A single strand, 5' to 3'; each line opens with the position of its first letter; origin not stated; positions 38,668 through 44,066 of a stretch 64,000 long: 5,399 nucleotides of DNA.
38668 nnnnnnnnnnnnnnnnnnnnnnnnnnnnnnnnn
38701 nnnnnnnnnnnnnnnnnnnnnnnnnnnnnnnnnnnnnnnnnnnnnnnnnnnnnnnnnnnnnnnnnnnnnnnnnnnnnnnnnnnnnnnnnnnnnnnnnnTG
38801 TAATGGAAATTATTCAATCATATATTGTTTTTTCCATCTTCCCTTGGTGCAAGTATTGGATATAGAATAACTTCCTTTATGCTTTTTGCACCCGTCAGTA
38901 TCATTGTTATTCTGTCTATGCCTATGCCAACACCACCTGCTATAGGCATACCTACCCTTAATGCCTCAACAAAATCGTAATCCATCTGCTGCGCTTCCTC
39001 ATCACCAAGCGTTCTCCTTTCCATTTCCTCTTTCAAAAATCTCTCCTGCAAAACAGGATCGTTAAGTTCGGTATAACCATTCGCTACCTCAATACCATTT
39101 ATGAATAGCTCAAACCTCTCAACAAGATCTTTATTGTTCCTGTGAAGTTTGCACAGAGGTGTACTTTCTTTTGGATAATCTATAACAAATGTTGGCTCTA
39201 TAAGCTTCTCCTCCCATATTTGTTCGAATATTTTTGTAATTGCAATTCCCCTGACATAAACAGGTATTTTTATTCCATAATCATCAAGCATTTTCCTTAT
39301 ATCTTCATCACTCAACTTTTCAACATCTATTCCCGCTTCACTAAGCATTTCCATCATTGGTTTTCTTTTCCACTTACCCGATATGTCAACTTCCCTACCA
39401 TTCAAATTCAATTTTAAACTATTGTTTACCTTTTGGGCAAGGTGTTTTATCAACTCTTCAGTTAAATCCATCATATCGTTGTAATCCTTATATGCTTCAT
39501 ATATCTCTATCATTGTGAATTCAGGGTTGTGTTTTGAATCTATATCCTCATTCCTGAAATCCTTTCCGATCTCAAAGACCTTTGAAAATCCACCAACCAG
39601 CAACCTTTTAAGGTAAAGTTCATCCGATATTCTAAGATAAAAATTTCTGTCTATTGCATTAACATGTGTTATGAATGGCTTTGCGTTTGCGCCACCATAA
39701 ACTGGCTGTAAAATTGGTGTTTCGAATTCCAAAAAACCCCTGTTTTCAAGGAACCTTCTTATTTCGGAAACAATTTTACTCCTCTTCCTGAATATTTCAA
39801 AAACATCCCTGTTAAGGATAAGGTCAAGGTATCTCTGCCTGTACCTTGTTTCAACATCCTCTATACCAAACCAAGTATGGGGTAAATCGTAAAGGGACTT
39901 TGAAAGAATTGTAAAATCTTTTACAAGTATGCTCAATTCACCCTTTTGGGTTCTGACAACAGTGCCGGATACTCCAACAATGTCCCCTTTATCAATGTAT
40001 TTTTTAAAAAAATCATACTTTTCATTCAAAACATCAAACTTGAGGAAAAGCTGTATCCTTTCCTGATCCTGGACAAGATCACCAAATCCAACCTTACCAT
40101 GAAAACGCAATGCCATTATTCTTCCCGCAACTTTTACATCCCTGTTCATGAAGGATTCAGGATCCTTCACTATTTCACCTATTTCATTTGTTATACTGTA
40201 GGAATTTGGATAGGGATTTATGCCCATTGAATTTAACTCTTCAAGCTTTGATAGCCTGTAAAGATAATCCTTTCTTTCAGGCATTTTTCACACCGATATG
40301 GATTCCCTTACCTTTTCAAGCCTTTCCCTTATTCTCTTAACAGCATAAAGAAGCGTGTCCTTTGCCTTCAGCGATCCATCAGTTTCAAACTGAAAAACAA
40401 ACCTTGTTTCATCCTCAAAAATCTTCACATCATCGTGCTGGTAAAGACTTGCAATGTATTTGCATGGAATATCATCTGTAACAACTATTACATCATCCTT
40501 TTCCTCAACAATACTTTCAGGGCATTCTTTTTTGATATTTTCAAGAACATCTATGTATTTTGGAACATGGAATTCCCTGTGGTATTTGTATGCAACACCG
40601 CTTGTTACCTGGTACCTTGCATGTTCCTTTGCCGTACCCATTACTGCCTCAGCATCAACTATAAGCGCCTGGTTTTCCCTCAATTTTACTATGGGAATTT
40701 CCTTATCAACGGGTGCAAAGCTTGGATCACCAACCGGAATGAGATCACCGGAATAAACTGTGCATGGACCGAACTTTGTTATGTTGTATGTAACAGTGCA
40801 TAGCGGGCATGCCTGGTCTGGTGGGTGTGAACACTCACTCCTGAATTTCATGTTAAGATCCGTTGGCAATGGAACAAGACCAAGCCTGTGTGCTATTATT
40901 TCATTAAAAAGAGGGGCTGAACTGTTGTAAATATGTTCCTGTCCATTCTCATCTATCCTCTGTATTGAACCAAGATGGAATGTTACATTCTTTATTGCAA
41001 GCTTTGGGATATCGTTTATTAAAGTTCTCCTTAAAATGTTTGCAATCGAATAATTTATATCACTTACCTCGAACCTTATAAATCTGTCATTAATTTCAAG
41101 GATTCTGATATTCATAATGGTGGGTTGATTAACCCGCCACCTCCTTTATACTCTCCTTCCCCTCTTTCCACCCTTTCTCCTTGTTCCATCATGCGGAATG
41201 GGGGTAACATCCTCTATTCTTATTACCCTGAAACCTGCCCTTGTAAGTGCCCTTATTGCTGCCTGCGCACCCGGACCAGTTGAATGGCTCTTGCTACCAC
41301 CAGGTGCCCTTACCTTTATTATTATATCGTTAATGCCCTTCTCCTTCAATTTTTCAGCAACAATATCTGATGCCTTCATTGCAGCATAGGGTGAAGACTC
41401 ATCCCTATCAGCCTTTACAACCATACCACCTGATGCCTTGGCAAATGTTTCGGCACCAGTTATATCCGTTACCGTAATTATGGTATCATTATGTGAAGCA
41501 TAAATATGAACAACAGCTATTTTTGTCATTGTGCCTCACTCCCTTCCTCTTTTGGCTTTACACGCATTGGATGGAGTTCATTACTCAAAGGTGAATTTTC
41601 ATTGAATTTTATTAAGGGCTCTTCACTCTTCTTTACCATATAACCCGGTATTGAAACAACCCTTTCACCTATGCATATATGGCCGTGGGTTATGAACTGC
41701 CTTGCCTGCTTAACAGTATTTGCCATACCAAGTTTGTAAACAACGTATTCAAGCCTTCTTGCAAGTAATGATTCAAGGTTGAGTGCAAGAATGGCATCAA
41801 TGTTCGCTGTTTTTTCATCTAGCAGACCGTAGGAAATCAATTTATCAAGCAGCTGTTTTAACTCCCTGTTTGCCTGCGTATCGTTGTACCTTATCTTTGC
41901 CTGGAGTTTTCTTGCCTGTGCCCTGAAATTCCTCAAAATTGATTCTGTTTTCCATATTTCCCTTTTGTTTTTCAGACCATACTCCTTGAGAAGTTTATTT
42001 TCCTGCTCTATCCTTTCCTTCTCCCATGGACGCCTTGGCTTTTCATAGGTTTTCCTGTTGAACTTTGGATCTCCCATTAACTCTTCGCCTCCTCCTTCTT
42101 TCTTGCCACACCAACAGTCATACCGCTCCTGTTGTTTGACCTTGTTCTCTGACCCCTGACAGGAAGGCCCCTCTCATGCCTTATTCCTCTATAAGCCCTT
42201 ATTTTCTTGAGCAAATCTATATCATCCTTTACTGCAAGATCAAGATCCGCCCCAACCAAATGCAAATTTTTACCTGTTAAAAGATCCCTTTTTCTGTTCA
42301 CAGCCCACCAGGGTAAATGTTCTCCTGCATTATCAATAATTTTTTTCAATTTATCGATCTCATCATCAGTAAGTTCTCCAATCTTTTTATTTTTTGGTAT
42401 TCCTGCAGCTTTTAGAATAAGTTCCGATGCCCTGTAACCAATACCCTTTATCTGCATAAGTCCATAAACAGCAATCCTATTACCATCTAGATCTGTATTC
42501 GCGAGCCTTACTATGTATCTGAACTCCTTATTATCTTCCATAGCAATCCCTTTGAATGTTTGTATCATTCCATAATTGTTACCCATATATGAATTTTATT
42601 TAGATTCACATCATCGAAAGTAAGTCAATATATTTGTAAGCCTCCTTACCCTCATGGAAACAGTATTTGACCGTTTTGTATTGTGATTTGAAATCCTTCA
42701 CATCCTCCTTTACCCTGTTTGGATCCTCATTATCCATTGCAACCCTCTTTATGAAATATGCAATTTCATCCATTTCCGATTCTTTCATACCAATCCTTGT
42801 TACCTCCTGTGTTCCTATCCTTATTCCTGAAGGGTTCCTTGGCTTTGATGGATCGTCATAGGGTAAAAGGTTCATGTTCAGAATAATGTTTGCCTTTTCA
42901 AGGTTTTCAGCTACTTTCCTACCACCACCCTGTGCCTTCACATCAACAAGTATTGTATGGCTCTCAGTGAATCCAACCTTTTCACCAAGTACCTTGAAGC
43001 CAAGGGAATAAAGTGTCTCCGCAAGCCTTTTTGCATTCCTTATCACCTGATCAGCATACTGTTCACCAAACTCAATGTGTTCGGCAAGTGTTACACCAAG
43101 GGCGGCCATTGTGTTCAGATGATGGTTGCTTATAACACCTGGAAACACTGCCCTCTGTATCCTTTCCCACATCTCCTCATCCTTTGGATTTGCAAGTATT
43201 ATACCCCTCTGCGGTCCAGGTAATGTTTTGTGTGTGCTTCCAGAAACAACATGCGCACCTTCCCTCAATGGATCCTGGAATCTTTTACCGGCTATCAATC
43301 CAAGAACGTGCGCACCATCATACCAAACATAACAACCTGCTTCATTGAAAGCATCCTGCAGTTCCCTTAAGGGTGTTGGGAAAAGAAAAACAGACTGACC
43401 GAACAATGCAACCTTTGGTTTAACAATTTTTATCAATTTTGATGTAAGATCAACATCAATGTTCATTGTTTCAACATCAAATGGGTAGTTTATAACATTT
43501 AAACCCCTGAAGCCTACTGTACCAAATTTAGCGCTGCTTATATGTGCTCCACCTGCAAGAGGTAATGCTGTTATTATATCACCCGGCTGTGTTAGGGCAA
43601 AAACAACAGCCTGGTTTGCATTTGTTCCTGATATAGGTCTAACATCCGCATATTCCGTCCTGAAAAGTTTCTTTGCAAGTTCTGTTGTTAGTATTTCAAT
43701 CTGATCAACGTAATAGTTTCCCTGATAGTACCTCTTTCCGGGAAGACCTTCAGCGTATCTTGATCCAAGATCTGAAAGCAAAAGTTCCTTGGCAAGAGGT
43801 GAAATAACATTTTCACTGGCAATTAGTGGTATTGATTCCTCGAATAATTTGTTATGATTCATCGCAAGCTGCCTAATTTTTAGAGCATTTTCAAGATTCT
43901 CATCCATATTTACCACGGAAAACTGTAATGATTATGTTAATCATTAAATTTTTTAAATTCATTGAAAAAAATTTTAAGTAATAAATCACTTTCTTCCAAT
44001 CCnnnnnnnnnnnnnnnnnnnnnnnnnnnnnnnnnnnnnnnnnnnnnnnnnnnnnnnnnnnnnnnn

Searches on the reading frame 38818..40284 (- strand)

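Call 49: search_protein_families(library=pfam, proteins=[window:38818-40284:-], max_evalue=0.00001)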
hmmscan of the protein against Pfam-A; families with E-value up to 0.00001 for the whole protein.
window:38818-40284:- (488 aa): 3 families
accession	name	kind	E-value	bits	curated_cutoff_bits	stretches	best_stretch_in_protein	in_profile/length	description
PF00152.25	tRNA-synt_2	-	2.7e-93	312.8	25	1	144-477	2-306/308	tRNA synthetases class II (D, K and N)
PF01336.31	tRNA_anti-codon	-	2.6e-13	50.1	27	1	50-127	1-75/75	OB-fold nucleic acid binding domain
PF01409.25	tRNA-synt_2d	-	3.8e-07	30.3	19.8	0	235-288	104-156/246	tRNA synthetases class II core domain (F)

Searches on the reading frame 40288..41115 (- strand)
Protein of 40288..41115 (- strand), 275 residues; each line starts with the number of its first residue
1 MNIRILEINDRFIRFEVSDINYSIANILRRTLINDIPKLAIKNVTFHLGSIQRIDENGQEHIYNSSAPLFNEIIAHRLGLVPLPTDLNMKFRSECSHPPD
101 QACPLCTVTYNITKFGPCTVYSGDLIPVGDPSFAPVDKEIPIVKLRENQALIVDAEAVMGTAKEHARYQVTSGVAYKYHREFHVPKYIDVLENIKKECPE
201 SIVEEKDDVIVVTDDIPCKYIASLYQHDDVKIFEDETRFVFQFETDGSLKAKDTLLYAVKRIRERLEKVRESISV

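Call 49: search_protein_families(library=pfam, proteins=[window:40288-41115:-], max_evalue=0.00001)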
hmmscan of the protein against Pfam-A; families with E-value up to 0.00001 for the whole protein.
window:40288-41115:- (275 aa): 2 families
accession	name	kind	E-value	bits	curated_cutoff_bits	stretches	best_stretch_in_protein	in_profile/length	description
PF01000.31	RNA_pol_A_bac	-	1.2e-15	58.2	33.9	1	72-167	5-101/119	RNA polymerase Rpb3/RpoA insert domain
PF01193.29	RNA_pol_L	-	2.6e-15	56.3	24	1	14-266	1-74/74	RNA polymerase Rpb3/Rpb11 dimerisation domain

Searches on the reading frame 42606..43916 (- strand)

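Call 49: search_protein_families(library=pfam, proteins=[window:42606-43916:-], max_evalue=0.00001)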
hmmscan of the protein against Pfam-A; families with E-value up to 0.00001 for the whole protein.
window:42606-43916:- (436 aa): 2 families
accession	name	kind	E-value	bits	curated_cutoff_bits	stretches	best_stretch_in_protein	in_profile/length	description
PF00464.25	SHMT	-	7.9e-74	249.1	27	1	18-389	12-399/399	Serine hydroxymethyltransferase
PF00155.27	Aminotran_1_2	-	9e-07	28.8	19.7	1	76-316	47-304/361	Aminotransferase class I and II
